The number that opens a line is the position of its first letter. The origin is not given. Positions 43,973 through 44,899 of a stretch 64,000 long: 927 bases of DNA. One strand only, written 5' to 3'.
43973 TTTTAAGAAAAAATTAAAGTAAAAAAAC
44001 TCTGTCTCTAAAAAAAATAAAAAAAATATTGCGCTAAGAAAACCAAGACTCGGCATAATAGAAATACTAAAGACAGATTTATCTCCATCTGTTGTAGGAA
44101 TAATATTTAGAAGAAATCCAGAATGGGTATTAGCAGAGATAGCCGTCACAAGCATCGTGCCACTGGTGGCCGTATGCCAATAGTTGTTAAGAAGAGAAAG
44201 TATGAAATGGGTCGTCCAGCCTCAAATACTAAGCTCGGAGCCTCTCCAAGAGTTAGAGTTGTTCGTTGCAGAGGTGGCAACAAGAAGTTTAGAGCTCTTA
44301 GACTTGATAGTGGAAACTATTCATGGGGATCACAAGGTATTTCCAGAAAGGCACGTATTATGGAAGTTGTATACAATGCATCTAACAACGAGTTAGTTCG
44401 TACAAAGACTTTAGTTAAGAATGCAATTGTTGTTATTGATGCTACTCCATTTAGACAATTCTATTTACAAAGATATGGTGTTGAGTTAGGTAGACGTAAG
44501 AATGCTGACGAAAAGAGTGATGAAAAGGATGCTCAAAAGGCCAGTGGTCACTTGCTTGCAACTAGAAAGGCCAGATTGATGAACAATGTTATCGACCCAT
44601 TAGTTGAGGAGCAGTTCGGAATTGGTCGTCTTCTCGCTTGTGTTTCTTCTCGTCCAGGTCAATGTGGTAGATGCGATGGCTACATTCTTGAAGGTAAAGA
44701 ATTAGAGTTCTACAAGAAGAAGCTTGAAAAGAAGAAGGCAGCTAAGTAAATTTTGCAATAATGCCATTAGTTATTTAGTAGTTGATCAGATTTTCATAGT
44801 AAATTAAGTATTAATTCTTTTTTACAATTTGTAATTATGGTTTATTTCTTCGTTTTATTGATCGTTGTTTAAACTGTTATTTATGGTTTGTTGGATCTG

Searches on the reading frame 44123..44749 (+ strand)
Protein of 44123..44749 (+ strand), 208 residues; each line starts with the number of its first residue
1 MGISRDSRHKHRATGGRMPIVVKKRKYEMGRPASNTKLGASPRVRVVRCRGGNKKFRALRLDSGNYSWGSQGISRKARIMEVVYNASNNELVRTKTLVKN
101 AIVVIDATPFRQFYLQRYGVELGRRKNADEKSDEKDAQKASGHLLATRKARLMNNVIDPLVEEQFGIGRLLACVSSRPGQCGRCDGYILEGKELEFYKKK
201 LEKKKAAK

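Call 88: search_protein_families(library=pfam, proteins=[window:44123-44749:+], max_evalue=0.00001)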
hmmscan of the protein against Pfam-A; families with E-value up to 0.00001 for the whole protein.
window:44123-44749:+ (208 aa): 1 family
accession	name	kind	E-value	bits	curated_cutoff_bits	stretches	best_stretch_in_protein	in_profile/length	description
PF01201.27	Ribosomal_S8e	-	3.2e-50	170.2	30.2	1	5-189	1-133/133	Ribosomal protein S8e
